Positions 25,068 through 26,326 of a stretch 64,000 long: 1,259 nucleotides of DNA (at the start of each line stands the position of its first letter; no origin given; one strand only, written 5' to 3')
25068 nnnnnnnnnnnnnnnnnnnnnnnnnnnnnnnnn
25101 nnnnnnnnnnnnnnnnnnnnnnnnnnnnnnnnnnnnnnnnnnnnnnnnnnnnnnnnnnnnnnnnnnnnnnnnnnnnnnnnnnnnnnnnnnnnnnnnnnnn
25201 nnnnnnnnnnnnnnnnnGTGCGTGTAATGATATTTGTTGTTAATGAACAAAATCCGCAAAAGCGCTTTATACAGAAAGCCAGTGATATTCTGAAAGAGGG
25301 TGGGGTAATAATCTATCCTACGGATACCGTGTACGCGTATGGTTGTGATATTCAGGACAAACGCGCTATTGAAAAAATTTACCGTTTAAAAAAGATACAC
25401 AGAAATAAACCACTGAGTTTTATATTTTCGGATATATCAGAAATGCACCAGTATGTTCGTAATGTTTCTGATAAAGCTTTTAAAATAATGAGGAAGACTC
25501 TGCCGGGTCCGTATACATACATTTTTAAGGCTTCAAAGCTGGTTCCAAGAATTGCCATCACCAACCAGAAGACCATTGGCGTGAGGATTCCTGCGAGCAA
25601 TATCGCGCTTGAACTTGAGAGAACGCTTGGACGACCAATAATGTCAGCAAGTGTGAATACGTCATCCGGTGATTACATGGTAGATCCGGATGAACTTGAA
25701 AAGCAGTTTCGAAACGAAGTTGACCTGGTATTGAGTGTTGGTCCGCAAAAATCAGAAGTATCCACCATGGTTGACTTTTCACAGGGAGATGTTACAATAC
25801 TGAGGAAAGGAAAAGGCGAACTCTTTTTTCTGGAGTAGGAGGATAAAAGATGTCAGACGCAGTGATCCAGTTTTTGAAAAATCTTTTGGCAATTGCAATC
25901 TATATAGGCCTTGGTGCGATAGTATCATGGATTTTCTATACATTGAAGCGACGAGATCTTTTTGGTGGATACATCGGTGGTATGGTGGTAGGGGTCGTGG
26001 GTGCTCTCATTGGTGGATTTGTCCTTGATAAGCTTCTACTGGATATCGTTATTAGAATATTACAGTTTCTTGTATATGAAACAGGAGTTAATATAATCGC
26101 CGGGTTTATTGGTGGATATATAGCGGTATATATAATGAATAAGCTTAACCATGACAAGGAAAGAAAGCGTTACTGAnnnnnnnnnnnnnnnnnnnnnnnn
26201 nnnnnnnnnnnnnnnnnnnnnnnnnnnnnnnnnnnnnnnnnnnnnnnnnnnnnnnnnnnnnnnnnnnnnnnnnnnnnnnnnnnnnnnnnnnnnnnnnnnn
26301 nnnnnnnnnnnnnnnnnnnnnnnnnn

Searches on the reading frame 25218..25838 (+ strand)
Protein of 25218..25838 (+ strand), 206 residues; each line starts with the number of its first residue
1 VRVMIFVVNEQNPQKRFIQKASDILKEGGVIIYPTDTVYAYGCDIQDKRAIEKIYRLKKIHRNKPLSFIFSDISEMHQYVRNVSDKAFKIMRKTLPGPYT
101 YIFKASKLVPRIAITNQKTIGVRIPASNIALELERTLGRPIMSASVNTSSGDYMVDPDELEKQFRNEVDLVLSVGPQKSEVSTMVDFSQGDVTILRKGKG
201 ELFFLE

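Call 9: find_encoding_contigs(protein=window:25218-25838:+, flank=5000, max_places=10)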
Protein window:25218-25838:+ (206 aa): no gene with exactly this product is on record in the collection.

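Call 10: search_protein_families(library=pfam, proteins=[window:25218-25838:+])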
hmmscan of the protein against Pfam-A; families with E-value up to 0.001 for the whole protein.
window:25218-25838:+ (206 aa): 1 family
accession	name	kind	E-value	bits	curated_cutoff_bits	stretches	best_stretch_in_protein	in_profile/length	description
PF01300.24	Sua5_yciO_yrdC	-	1.8e-52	177.9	25.1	1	24-198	2-178/178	Telomere recombination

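Call 11: find_encoding_contigs(protein=window:25227-25838:+, flank=5000, max_places=10)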
Protein window:25227-25838:+ (203 aa): 1 contig read that carries it; 1 place shown.
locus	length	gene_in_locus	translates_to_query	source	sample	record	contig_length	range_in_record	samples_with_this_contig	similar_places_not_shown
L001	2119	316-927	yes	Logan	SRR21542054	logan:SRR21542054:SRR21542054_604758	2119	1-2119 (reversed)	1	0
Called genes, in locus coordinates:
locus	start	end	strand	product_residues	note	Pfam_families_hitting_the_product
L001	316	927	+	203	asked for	PF01300:Sua5_yciO_yrdC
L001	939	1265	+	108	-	-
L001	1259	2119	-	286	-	?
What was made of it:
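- Tried and rejected: The ATG-start YrdC found only a 2.1-kb Logan contig (call 11).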

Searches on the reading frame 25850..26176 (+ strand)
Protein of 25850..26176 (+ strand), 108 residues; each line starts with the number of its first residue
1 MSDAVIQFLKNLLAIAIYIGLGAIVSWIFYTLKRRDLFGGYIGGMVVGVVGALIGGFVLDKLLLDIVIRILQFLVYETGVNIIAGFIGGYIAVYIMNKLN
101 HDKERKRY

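Call 10: search_protein_families(library=pfam, proteins=[window:25850-26176:+])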
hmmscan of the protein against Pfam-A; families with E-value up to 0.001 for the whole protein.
window:25850-26176:+ (108 aa): 1 family
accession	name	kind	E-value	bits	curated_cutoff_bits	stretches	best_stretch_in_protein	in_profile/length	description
PF04226.18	Transgly_assoc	-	9e-05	23.1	25.3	0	45-64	1-20/49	Transglycosylase associated protein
